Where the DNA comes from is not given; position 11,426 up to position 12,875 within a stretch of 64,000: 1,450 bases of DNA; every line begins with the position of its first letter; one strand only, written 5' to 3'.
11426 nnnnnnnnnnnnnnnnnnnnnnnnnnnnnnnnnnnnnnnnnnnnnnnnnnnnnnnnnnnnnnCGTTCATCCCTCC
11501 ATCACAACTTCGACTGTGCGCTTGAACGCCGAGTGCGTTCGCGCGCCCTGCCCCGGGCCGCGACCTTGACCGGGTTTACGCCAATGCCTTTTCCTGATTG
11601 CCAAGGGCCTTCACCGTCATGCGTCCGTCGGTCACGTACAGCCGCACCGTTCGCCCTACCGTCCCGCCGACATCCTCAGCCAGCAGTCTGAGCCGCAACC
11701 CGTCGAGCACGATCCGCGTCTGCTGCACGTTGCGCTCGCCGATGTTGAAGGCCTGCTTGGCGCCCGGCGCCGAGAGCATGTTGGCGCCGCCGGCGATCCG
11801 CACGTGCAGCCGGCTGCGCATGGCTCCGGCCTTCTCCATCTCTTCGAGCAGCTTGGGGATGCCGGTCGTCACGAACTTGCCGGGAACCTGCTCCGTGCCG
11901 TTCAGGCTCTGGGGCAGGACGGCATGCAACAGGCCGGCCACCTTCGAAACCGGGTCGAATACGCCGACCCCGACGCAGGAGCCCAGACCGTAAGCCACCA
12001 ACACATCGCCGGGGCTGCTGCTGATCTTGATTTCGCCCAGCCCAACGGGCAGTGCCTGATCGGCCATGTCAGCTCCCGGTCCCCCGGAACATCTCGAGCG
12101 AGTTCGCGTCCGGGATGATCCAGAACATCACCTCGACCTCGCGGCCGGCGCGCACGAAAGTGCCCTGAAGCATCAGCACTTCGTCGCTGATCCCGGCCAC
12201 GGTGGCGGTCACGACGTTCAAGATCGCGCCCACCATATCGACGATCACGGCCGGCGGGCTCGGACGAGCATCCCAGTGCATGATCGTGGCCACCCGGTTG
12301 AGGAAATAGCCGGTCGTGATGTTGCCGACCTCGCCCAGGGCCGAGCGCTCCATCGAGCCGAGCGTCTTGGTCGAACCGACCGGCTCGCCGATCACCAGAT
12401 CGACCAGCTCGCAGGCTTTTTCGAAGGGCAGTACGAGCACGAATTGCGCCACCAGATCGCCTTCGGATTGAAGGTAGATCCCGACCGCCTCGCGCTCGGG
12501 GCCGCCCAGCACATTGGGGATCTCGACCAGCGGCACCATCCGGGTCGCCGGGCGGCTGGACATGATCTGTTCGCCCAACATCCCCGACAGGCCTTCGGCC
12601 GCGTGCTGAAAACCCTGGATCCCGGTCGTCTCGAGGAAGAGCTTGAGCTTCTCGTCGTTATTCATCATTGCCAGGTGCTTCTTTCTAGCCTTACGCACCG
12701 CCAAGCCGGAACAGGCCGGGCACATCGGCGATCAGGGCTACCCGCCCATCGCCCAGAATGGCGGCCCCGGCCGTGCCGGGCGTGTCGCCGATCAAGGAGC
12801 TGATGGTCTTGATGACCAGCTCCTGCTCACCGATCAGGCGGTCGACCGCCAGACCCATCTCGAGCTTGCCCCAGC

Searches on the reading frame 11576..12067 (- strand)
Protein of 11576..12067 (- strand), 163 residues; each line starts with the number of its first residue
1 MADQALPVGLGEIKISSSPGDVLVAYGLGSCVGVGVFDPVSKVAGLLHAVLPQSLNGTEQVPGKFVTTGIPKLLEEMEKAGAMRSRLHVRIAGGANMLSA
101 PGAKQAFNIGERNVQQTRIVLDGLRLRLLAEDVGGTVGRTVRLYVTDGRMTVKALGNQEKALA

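Call 3: search_protein_families(library=pfam, proteins=[window:11576-12067:-])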
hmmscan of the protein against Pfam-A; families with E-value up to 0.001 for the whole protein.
window:11576-12067:- (163 aa): 1 family
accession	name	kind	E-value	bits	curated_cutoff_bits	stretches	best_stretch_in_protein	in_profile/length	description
PF03975.18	CheD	-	1.9e-29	102.4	25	1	51-153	2-107/108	CheD chemotactic sensory transduction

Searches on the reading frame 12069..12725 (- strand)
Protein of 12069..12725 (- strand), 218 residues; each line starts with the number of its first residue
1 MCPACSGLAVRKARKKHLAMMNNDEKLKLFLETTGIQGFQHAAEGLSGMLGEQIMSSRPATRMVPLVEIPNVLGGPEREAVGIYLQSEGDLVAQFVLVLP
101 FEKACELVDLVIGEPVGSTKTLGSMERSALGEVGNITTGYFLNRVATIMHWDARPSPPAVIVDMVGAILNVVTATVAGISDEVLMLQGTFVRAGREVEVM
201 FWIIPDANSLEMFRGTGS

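Call 3: search_protein_families(library=pfam, proteins=[window:12069-12725:-])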
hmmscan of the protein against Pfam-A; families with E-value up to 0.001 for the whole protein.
window:12069-12725:- (218 aa): 1 family
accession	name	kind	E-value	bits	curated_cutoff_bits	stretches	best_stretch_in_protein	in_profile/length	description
PF04509.17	CheC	-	5.4e-06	26.7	22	1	125-161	1-37/38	CheC-like family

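Call 60: search_solved_structures(query=window:12069-12725:-, max_evalue=0.001)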
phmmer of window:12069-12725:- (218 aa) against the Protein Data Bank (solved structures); distinct sequences matched with E-value up to 0.001: 2.
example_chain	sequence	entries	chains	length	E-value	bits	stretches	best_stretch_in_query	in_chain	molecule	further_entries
1xkr_A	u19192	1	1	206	1e-13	54.6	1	24-196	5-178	chemotaxis protein CheC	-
2f9z_A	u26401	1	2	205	1.2e-13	54.3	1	24-196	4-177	chemotaxis protein CheC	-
